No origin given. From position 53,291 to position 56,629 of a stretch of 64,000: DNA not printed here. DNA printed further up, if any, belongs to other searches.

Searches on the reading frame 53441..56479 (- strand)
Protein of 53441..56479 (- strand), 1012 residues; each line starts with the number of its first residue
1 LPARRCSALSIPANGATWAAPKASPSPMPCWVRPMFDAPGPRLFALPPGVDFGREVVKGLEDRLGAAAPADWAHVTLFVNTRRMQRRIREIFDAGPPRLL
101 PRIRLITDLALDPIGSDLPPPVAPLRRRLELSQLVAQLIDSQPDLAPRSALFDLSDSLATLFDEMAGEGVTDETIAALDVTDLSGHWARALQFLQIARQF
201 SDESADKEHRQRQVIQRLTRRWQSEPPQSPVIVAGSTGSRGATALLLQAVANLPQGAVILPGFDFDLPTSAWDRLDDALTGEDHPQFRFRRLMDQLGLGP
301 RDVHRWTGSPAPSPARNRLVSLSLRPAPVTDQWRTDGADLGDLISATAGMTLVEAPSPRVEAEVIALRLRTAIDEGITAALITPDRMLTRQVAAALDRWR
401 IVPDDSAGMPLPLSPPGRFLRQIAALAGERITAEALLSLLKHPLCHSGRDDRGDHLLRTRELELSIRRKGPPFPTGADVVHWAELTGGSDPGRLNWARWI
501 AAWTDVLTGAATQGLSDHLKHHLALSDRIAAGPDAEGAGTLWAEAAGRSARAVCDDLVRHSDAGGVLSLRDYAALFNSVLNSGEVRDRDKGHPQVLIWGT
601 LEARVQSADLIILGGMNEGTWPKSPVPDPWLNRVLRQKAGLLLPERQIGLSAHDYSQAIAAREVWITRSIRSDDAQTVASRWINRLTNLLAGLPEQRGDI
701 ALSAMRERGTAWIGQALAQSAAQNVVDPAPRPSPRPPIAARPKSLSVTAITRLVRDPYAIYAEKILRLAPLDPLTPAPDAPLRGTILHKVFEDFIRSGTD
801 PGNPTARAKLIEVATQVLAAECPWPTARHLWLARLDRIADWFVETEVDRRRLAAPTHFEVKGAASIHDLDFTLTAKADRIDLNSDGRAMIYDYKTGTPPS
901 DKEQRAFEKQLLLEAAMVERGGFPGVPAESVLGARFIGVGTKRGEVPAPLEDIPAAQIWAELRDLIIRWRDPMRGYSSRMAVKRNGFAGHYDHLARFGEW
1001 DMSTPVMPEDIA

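Call 68: search_protein_families(library=pfam, proteins=[window:53441-56479:-], max_evalue=0.00001)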
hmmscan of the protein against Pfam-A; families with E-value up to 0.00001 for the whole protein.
window:53441-56479:- (1012 aa): 1 family
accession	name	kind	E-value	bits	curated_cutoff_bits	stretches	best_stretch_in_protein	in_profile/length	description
PF12705.13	PDDEXK_1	-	1.8e-21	77.6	22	1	744-968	1-223/247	PD-(D/E)XK nuclease superfamily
